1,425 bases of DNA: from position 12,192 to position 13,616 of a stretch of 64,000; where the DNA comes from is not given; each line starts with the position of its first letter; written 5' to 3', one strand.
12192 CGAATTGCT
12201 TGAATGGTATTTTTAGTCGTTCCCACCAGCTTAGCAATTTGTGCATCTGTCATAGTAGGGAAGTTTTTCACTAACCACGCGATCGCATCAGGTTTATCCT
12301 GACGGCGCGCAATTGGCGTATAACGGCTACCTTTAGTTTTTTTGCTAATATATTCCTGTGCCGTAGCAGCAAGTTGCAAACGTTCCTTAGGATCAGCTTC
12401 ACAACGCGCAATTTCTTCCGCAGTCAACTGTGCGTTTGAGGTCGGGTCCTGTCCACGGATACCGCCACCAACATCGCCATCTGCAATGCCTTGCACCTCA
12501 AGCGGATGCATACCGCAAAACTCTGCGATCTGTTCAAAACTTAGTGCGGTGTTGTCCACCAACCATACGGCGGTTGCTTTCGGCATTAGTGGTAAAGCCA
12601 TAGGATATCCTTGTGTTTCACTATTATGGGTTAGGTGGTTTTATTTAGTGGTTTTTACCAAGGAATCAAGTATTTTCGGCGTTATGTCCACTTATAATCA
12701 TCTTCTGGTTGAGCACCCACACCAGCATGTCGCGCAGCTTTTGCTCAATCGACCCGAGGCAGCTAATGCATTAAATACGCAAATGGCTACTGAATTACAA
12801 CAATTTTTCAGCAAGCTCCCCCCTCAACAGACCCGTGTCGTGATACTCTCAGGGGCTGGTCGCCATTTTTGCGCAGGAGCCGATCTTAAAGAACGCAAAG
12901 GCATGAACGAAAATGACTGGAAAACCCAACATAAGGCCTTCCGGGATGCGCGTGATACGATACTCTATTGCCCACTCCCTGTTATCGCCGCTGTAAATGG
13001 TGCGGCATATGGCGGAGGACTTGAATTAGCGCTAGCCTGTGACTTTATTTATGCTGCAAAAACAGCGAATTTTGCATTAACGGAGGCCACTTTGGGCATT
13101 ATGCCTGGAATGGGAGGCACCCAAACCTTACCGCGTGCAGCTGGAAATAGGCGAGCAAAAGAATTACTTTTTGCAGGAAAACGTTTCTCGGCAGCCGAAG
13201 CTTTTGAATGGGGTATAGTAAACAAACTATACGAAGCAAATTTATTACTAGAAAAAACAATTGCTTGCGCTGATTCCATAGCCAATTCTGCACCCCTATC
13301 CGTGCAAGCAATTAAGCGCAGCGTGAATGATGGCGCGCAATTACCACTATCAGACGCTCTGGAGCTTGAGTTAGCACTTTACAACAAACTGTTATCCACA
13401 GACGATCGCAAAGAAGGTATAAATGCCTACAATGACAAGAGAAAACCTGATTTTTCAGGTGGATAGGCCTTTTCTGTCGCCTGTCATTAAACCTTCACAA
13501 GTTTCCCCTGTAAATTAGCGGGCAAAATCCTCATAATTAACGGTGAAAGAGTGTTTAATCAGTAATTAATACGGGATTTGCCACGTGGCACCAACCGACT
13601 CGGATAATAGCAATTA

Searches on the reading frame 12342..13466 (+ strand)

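Call 88: search_protein_families(library=pfam, proteins=[window:12342-13466:+], max_evalue=0.0001)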
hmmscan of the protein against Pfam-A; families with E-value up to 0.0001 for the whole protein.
window:12342-13466:+ (374 aa): 2 families
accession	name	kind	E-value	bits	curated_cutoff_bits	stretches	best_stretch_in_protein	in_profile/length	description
PF00378.25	ECH_1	-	1.4e-72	244.5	27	1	128-373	4-250/251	Enoyl-CoA hydratase/isomerase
PF16113.10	ECH_2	-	1.7e-34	120.3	27.2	1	132-298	3-173/335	Enoyl-CoA hydratase/isomerase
